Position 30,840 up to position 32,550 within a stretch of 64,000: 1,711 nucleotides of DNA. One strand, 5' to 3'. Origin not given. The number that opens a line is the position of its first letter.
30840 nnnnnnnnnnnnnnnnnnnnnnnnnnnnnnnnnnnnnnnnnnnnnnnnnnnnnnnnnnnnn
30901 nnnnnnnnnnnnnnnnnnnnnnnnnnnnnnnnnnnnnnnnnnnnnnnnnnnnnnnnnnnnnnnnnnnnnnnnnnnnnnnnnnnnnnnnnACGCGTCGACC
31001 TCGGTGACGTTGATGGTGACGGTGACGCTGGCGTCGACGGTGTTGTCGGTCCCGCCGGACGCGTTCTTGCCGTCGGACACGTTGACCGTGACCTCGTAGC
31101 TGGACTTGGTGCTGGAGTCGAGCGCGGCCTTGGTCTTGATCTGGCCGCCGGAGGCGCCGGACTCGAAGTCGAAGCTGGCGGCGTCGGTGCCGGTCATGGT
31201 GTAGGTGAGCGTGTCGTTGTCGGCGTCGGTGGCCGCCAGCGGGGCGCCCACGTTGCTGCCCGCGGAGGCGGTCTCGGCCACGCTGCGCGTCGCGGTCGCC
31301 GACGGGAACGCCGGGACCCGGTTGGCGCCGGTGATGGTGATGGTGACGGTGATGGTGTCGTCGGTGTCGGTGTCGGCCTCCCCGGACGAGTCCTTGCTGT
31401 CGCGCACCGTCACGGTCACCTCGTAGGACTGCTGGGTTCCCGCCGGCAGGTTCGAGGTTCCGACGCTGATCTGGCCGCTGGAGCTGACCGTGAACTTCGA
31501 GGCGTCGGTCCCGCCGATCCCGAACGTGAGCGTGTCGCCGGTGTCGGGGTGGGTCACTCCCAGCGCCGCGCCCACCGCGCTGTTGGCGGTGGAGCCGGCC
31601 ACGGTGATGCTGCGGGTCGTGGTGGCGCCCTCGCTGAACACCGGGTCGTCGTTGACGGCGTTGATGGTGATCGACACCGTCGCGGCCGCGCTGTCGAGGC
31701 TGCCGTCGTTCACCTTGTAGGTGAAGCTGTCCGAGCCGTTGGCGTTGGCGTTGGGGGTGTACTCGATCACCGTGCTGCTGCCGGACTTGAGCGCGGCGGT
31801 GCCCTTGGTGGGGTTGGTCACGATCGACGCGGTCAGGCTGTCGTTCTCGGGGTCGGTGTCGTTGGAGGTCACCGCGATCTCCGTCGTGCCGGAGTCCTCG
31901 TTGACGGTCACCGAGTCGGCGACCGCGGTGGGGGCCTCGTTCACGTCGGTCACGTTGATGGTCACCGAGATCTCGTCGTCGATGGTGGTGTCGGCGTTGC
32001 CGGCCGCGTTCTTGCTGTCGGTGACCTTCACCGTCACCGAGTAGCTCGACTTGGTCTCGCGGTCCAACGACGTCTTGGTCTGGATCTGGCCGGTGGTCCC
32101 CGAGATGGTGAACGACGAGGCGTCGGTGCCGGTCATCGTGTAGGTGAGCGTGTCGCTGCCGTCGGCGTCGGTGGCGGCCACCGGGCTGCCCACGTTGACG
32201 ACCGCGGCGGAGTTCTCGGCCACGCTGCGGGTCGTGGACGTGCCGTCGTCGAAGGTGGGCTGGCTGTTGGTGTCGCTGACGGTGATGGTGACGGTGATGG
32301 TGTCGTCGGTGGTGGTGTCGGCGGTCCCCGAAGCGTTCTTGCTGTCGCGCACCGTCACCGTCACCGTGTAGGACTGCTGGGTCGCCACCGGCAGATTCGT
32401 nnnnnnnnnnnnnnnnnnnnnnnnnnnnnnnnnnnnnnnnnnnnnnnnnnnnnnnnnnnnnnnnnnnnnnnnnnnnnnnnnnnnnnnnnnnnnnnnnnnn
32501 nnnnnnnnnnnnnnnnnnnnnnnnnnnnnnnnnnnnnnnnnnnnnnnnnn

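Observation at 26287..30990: Thirteen tandem copies of an apparently uncharacterised Cys-pair domain form the C-terminal ~1,570 aa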

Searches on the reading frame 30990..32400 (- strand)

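Call 70: search_protein_families(library=pfam, proteins=[window:30990-32400:-], max_evalue=0.01)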
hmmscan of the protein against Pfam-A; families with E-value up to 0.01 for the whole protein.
window:30990-32400:- (470 aa): 10 families
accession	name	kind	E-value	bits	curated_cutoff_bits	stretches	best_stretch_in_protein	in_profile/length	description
PF00028.23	Cadherin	-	5.1e-26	91.4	28.8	3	59-151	4-93/93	Cadherin domain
PF17963.7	Big_9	-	5.5e-21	75.7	23.6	1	154-245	1-89/89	Bacterial Ig domain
PF17803.7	Cadherin_4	-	2.9e-19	69.8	25.1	3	145-206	2-65/71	Bacterial cadherin-like domain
PF17892.7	Cadherin_5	-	5.2e-13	49.1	26.5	1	153-247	1-98/98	Cadherin-like domain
PF23592.1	Cadherin_CELSR2_9th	-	1.2e-06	29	36.8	1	74-133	32-92/100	CELSR2-like, ninth cadherin domain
PF25374.1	Cadherin_FAT4_N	-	0.00014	22.6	35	1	84-121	27-64/85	FAT4-like, N-terminal cadherin-like domain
PF04149.17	DUF397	-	0.00042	20.9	24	0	12-33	26-45/55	Domain of unknown function (DUF397)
PF07073.17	ROF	-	0.00091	19.7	27.6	0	5-34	12-41/80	Modulator of Rho-dependent transcription termination (ROF)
PF16184.11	Cadherin_3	-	0.0016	18.8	25.5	0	177-246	24-106/106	Cadherin-like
PF25788.1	Ig_Rha78A_N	-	0.0029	18.3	27.4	0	301-340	52-92/105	Rha78A-like, N-terminal immunoglobulin domain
